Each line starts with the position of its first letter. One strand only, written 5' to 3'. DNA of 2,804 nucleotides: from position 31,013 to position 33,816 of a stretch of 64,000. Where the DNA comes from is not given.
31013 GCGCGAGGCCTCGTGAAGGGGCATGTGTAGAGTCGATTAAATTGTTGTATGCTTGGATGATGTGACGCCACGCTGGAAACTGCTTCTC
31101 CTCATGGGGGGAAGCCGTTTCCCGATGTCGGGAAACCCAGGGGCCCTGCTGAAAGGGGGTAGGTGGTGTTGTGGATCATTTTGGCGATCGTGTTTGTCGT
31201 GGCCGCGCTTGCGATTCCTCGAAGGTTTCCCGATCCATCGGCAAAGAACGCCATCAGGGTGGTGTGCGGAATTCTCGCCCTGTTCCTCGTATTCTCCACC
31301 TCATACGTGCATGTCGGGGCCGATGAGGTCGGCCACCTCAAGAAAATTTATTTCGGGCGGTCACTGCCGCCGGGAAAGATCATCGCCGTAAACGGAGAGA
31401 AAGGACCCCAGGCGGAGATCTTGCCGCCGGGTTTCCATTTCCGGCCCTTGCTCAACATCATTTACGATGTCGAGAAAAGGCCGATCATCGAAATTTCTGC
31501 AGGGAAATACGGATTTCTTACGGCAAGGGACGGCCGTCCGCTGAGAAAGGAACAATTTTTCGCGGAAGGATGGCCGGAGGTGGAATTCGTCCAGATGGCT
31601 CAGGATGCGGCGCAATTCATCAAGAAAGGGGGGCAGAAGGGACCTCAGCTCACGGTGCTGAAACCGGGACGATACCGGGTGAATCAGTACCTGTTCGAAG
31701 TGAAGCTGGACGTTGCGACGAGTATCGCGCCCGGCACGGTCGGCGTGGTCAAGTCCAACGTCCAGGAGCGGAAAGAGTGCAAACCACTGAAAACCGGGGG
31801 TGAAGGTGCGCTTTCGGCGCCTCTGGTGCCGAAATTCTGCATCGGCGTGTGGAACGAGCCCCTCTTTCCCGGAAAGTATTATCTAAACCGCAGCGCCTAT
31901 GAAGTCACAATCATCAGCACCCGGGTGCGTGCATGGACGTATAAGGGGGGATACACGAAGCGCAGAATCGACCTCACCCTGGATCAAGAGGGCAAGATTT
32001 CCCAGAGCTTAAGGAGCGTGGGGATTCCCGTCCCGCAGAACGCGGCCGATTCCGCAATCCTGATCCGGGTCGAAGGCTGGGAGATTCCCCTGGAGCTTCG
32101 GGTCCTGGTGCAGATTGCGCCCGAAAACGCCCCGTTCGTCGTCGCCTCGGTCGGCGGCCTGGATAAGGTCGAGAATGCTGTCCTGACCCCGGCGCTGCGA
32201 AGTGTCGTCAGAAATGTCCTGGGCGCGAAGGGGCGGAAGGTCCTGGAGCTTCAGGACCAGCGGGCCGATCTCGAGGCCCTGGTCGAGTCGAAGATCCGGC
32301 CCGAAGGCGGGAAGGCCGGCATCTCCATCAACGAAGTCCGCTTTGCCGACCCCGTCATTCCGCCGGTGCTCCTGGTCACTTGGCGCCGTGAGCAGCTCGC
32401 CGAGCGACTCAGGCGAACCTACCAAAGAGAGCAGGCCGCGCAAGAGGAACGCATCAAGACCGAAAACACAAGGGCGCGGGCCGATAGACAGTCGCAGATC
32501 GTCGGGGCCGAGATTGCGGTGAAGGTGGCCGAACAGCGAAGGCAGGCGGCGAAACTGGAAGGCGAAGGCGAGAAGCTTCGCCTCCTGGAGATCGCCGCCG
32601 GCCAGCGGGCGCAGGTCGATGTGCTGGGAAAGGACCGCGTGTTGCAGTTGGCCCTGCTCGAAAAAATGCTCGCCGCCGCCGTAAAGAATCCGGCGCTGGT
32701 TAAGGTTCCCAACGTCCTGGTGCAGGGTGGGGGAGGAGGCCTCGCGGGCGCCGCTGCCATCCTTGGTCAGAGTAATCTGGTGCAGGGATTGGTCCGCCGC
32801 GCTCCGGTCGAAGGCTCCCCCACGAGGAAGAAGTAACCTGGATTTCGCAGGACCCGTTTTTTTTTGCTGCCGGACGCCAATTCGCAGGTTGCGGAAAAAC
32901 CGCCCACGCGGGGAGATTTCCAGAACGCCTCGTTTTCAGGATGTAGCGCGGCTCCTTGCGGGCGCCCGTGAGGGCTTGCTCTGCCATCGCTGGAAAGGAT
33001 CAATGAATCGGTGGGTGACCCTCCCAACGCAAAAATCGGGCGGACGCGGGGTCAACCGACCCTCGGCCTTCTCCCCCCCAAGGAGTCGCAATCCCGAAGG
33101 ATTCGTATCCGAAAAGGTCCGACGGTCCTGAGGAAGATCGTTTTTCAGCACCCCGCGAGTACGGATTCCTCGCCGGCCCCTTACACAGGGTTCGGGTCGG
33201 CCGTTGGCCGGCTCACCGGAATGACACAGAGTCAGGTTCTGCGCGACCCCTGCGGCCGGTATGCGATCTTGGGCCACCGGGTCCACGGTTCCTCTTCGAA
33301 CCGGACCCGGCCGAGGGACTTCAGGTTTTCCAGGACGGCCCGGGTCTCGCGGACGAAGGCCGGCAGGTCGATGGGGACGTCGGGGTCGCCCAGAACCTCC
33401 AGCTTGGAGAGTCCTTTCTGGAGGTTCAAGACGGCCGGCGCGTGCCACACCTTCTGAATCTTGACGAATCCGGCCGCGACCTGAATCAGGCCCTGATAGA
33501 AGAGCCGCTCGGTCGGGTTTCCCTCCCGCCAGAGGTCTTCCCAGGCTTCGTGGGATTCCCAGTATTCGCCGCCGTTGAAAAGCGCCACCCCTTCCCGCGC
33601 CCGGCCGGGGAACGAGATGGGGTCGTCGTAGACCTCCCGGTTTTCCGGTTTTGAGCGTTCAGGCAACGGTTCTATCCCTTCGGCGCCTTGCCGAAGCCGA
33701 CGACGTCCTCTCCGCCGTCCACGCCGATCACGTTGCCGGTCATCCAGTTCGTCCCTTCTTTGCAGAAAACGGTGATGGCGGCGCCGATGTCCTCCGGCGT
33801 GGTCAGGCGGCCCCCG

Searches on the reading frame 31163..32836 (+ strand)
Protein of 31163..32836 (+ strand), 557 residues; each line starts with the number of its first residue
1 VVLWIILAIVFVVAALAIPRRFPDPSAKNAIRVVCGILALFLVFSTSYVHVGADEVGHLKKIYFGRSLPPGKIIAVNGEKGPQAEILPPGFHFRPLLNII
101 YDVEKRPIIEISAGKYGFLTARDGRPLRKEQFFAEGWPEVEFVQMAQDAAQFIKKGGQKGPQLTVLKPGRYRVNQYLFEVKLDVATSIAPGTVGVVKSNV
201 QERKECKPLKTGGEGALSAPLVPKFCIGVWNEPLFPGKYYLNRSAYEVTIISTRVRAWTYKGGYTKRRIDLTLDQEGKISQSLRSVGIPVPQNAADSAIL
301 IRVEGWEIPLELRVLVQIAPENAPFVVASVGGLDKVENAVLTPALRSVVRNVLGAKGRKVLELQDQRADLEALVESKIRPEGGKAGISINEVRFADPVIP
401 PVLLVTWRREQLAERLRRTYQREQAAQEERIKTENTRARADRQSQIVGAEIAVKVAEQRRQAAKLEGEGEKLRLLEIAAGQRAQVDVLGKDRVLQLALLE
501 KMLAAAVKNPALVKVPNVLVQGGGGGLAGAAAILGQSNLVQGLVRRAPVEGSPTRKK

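Call 10: search_protein_families(library=pfam, proteins=[window:31163-32836:+])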
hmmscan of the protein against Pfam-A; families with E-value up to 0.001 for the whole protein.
window:31163-32836:+ (557 aa): 1 family
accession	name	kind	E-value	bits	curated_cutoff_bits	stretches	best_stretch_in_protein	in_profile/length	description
PF01145.31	Band_7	-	3.6e-08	34.1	23.6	1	244-428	31-174/176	SPFH domain / Band 7 family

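Call 16: find_encoding_contigs(protein=window:31163-32836:+, flank=10000, max_places=10)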
Protein window:31163-32836:+ (557 aa): no gene with exactly this product is on record in the collection.

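Call 17: find_homologous_proteins(query=window:31163-32836:+, max_evalue=1e-20)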
Query window:31163-32836:+ (557 aa): 1579 proteins with E <= 1e-20 among 8000 candidates; the best 120 are listed.
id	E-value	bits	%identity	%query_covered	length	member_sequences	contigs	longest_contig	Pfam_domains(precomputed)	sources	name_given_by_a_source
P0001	0.0e+0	1200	99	100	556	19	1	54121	PF01145.32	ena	-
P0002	0.0e+0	1038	85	99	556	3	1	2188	PF01145.32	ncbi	-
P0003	3.7e-271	918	75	100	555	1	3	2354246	PF01145.32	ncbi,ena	-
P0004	8.4e-271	917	75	100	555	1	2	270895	PF01145.32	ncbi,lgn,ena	-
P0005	7.5e-270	914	75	99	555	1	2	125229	PF01145.32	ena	-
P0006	1.5e-269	913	75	99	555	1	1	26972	PF01145.32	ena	-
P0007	6.2e-269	911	75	100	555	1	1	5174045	PF01145.32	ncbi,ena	-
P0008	3.2e-254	862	70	100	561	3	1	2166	PF01145.32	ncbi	-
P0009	4.3e-213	727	64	95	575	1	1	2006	PF01145.32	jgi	-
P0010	1.1e-212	725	64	92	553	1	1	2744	PF01145.32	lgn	-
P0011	7.3e-204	696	61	93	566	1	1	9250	PF01145.32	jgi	jgi:hypothetical protein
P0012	9.4e-204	696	61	93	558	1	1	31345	PF01145.32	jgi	jgi:hypothetical protein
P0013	9.9e-202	689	60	94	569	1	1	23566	PF01145.32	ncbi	-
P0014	3.9e-198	677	60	91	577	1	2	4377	PF01145.32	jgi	-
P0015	6.1e-198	677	58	97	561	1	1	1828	PF01145.32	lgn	-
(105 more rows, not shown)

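Call 18: find_encoding_contigs(protein=P0001, flank=10000, max_places=6)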
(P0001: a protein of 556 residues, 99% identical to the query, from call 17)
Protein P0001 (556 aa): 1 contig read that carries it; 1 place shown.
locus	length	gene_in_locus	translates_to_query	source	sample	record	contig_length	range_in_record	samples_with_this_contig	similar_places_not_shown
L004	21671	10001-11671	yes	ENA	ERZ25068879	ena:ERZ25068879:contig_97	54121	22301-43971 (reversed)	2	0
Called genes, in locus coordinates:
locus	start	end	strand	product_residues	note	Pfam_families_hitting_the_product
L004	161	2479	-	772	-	PF01315:Ald_Xan_dh_C, PF02738:MoCoBD_1, PF20256:MoCoBD_2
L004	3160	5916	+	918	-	PF11845:Tll0287-like, PF00989:PAS, PF08448:PAS_4, PF13426:PAS_9, PF00989:PAS, PF08448:PAS_4, PF13426:PAS_9, PF00989:PAS, +13 more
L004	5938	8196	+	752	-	PF00512:HisKA, PF02518:HATPase_c, PF00072:Response_reg, PF01627:Hpt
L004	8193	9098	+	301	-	PF00072:Response_reg, PF01339:CheB_methylest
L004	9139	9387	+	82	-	PF01339:CheB_methylest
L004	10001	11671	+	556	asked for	PF01145:Band_7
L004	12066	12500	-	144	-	PF03745:DUF309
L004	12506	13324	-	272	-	PF00106:adh_short, PF13561:adh_short_C2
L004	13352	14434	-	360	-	PF01979:Amidohydro_1, PF07969:Amidohydro_3 (faint)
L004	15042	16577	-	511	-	PF01979:Amidohydro_1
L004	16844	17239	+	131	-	PF01042:Ribonuc_L-PSP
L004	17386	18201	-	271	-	PF00497:SBP_bac_3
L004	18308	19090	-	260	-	PF09818:ABC_ATPase (faint), PF00005:ABC_tran, PF01637:ATPase_2 (faint), PF13191:AAA_16 (weak), PF02463:SMC_N (weak), PF13304:AAA_21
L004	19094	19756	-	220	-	PF00528:BPD_transp_1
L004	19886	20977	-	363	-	PF02274:ADI (weak)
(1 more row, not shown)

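Call 19: find_encoding_contigs(protein=P0007, flank=10000, max_places=4)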
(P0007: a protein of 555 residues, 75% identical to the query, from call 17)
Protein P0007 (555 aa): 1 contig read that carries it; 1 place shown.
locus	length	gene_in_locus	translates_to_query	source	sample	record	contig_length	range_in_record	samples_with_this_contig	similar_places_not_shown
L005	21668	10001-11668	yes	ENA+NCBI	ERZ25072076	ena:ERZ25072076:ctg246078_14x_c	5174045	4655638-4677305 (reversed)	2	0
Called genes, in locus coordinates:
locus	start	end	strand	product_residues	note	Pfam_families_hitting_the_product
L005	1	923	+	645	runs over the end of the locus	PF10412:TrwB_AAD_bind, PF02534:T4SS-DNA_transf, PF12696:TraG-D_C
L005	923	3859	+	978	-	PF08751:TrwC, PF01443:Viral_helicase1 (faint), PF13086:AAA_11 (faint), PF13245:AAA_19, PF13401:AAA_22 (weak), PF13604:AAA_30, PF13538:UvrD_C_2 (weak)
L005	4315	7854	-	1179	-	PF00005:ABC_tran (faint), PF13245:AAA_19, PF13604:AAA_30, PF01443:Viral_helicase1 (faint), PF13086:AAA_11, PF13538:UvrD_C_2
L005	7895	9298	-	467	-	PF13701:DDE_Tnp_1_4, PF01609:DDE_Tnp_1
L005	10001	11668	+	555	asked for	PF01145:Band_7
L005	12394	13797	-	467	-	PF13701:DDE_Tnp_1_4, PF01609:DDE_Tnp_1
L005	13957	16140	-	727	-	PF25794:SACS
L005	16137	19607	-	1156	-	PF18731:HEPN_Swt1, PF00176:SNF2-rel_dom, PF04851:ResIII, PF00271:Helicase_C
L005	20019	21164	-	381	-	PF02771:Acyl-CoA_dh_N, PF02770:Acyl-CoA_dh_M, PF00441:Acyl-CoA_dh_1, PF08028:Acyl-CoA_dh_2, PF22924:ACOX_C_alpha1 (faint)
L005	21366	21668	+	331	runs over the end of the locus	PF00296:Bac_luciferase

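Call 20: find_encoding_contigs(protein=P0003, flank=10000, max_places=4)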
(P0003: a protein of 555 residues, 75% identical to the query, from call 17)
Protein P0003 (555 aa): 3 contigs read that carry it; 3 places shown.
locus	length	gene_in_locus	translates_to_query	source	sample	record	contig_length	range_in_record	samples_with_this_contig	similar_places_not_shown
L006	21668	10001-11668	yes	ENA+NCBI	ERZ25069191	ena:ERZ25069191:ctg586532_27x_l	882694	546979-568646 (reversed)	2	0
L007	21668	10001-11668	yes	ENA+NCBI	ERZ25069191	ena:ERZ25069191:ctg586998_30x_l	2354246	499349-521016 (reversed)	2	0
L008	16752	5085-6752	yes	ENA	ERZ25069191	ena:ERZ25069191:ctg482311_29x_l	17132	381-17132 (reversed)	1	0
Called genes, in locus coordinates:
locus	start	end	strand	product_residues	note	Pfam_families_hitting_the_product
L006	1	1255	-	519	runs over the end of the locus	PF04151:PPC, PF00028:Cadherin, PF04151:PPC (weak)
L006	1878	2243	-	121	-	-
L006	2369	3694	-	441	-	PF19577:DcaP, PF02530:Porin_2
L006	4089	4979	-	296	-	PF00126:HTH_1, PF03466:LysR_substrate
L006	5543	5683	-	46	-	-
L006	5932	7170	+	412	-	PF00817:IMS, PF21999:IMS_HHH_1 (weak), PF11799:IMS_C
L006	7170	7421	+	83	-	-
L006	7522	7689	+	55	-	PF01527:HTH_Tnp_1, PF13384:HTH_23, PF13551:HTH_29 (weak)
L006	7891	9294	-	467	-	PF13701:DDE_Tnp_1_4, PF01609:DDE_Tnp_1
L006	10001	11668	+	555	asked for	PF01145:Band_7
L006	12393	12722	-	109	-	PF13701:DDE_Tnp_1_4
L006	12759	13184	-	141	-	PF13683:rve_3, PF13333:rve_2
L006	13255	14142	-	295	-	PF01548:DEDD_Tnp_IS110 (weak), PF02371:Transposase_20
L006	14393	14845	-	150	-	PF13276:HTH_21, PF00665:rve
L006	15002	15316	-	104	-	PF01527:HTH_Tnp_1, PF13518:HTH_28 (faint)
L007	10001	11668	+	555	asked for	PF01145:Band_7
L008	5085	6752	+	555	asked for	PF01145:Band_7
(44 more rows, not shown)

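Call 38: list_cluster_members(proteins=[P0001, P0002, P0003, P0004, P0007, P0008, P0013])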
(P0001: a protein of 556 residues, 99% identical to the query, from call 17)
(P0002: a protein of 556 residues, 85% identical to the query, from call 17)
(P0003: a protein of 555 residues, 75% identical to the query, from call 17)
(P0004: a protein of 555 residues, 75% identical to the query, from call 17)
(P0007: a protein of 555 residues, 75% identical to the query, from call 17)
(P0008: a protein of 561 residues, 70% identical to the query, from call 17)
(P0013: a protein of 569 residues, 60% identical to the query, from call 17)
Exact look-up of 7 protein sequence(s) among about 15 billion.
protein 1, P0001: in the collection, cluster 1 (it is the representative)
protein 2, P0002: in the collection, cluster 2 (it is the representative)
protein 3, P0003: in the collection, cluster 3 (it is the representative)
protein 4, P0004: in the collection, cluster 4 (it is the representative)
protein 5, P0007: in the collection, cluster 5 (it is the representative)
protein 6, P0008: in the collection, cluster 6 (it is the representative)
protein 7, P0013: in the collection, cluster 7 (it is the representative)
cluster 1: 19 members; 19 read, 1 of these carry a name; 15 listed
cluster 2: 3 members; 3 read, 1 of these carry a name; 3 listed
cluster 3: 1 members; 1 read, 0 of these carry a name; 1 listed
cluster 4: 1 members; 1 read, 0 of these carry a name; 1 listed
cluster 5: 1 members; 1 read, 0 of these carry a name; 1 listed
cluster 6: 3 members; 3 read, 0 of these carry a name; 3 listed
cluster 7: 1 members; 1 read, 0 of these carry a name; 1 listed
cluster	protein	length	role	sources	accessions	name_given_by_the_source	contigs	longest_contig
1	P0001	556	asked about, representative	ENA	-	-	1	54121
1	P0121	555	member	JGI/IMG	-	hypothetical protein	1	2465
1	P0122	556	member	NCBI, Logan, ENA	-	-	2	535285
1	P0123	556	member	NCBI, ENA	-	-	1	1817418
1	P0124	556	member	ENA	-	-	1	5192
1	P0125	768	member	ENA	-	-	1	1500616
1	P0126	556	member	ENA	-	-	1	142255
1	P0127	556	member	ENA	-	-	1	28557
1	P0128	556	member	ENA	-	-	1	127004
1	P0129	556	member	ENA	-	-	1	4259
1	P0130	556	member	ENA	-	-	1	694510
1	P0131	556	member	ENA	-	-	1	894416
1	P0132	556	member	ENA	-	-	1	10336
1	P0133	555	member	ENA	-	-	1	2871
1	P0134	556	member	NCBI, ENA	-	-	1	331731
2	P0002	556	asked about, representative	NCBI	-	-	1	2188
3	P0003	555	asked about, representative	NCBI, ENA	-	-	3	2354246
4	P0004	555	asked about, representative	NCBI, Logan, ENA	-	-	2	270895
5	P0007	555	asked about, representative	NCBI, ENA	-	-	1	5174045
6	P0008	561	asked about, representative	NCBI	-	-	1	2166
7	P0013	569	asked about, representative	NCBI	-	-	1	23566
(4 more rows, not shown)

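Call 39: find_encoding_contigs(protein=window:31166-32836:+, flank=10000, max_places=10)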
Protein window:31166-32836:+ (556 aa): no gene with exactly this product is on record in the collection.

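Call 42: find_encoding_contigs(protein=P0131, flank=3000, max_places=4)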
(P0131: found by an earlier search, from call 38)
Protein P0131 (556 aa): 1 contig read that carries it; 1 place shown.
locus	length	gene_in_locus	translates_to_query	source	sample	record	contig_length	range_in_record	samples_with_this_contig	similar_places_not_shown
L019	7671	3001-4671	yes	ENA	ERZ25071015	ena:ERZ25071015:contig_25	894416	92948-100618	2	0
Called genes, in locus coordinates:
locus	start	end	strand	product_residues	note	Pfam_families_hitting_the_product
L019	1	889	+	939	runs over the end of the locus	PF00989:PAS, PF13426:PAS_9, PF00989:PAS, PF13426:PAS_9, PF00512:HisKA, PF02518:HATPase_c, PF00072:Response_reg, PF01627:Hpt, +4 more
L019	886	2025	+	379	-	PF00072:Response_reg, PF01339:CheB_methylest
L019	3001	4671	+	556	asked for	PF01145:Band_7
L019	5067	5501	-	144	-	PF03745:DUF309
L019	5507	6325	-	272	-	PF00106:adh_short, PF13561:adh_short_C2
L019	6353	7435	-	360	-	PF01979:Amidohydro_1, PF07969:Amidohydro_3 (faint)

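Call 43: find_encoding_contigs(protein=P0130, flank=3000, max_places=4)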
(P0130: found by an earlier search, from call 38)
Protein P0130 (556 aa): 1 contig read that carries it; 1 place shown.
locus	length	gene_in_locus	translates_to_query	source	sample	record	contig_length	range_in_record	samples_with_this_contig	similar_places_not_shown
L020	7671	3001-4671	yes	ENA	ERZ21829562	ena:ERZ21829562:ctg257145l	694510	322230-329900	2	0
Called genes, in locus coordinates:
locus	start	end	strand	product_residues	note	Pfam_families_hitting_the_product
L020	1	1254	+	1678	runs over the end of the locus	PF11845:Tll0287-like, PF00989:PAS, PF08448:PAS_4, PF13426:PAS_9, PF00989:PAS, PF08448:PAS_4, PF13426:PAS_9, PF00989:PAS, +18 more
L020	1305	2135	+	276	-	PF00072:Response_reg, PF01339:CheB_methylest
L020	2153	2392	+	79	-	PF01339:CheB_methylest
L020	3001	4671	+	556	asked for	PF01145:Band_7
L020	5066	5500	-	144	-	PF03745:DUF309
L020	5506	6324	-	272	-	PF00106:adh_short, PF13561:adh_short_C2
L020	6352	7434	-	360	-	PF01979:Amidohydro_1, PF07969:Amidohydro_3 (faint)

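Call 47: find_encoding_contigs(protein=P0122, flank=3000, max_places=4)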
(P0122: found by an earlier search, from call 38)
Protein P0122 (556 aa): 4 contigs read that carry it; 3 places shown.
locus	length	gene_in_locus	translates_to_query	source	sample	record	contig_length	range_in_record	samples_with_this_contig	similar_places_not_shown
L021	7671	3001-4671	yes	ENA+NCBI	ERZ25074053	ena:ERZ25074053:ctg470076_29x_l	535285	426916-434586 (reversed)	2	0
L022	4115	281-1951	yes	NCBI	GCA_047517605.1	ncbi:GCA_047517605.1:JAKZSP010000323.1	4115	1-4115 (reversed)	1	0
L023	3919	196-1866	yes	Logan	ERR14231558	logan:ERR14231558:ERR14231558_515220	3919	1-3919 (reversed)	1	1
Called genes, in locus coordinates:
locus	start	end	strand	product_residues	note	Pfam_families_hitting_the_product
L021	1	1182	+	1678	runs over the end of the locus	PF11845:Tll0287-like, PF00989:PAS, PF08448:PAS_4, PF13426:PAS_9, PF00989:PAS, PF08448:PAS_4, PF13426:PAS_9, PF00989:PAS, +18 more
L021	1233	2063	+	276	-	PF00072:Response_reg, PF01339:CheB_methylest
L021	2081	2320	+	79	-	PF01339:CheB_methylest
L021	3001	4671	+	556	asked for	PF01145:Band_7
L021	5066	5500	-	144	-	PF03745:DUF309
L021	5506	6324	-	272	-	PF00106:adh_short, PF13561:adh_short_C2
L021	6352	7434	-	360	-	PF01979:Amidohydro_1, PF07969:Amidohydro_3 (faint)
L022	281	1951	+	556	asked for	PF01145:Band_7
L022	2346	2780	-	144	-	PF03745:DUF309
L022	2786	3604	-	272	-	PF00106:adh_short, PF13561:adh_short_C2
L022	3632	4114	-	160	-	?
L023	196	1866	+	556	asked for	PF01145:Band_7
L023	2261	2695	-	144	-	PF03745:DUF309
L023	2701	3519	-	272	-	PF00106:adh_short, PF13561:adh_short_C2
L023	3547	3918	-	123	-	?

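Call 48: find_encoding_contigs(protein=P0134, flank=3000, max_places=4)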
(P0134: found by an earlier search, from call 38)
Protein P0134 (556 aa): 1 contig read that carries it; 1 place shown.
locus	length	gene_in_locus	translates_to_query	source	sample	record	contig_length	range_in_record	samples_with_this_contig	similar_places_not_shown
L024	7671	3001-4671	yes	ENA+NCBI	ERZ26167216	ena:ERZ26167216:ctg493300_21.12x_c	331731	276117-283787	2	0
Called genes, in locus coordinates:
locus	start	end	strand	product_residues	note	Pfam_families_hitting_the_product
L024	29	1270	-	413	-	PF05598:DUF772, PF01609:DDE_Tnp_1, PF13751:DDE_Tnp_1_6 (weak)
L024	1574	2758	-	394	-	PF00872:Transposase_mut, PF10551:MULE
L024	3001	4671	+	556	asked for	PF01145:Band_7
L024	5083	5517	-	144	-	PF03745:DUF309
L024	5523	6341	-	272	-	PF00106:adh_short, PF13561:adh_short_C2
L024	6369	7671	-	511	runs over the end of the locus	PF01979:Amidohydro_1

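Call 61: find_encoding_contigs(protein=P0123, flank=3000, max_places=10)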
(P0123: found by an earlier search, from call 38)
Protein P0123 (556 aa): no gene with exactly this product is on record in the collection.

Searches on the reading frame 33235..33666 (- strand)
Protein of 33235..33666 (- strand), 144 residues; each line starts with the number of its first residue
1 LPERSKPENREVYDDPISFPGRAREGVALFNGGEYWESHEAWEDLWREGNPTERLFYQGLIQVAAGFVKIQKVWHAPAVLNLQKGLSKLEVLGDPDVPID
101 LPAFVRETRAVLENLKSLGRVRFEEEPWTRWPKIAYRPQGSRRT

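Call 54: find_encoding_contigs(protein=window:33235-33666:-, flank=4500, max_places=10)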
Protein seq(144 aa) (144 aa): 16 contigs read that carry it; 10 places shown.
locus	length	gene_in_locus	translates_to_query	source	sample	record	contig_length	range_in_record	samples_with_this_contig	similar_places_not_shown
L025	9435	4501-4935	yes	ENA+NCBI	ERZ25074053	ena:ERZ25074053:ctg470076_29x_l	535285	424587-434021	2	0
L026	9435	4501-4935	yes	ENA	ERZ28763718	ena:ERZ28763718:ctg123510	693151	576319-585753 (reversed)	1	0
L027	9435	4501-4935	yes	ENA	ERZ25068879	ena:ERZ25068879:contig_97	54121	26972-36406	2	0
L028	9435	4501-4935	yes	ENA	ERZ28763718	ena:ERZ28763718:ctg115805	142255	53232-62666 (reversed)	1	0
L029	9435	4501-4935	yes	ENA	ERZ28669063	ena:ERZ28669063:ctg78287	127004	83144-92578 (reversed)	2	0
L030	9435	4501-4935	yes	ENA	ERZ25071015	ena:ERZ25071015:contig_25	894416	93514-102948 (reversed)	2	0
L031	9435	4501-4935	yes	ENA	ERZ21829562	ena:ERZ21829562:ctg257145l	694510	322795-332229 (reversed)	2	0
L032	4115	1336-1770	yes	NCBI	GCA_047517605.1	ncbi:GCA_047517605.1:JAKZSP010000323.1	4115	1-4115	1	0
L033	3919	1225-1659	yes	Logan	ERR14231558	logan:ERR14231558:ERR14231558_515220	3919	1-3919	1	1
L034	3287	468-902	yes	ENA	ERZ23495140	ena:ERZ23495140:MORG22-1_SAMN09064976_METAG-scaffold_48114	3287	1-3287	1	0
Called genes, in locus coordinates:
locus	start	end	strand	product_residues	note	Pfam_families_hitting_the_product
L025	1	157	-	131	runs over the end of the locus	PF01042:Ribonuc_L-PSP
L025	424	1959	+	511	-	PF01979:Amidohydro_1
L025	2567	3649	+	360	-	PF01979:Amidohydro_1, PF07969:Amidohydro_3 (faint)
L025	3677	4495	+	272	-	PF00106:adh_short, PF13561:adh_short_C2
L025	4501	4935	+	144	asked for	PF03745:DUF309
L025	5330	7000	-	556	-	PF01145:Band_7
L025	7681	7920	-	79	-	PF01339:CheB_methylest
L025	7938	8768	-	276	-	PF00072:Response_reg, PF01339:CheB_methylest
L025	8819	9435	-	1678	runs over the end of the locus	PF11845:Tll0287-like, PF00989:PAS, PF08448:PAS_4, PF13426:PAS_9, PF00989:PAS, PF08448:PAS_4, PF13426:PAS_9, PF00989:PAS, +18 more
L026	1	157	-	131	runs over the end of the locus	PF01042:Ribonuc_L-PSP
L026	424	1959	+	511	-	PF01979:Amidohydro_1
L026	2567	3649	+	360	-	PF01979:Amidohydro_1, PF07969:Amidohydro_3 (faint)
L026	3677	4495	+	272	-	PF00106:adh_short, PF13561:adh_short_C2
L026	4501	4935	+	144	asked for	PF03745:DUF309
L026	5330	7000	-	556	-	PF01145:Band_7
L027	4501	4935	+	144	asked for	PF03745:DUF309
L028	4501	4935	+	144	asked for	PF03745:DUF309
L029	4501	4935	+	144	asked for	PF03745:DUF309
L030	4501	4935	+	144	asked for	PF03745:DUF309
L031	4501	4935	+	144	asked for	PF03745:DUF309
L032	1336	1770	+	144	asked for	PF03745:DUF309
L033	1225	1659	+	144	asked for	PF03745:DUF309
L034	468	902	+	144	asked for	PF03745:DUF309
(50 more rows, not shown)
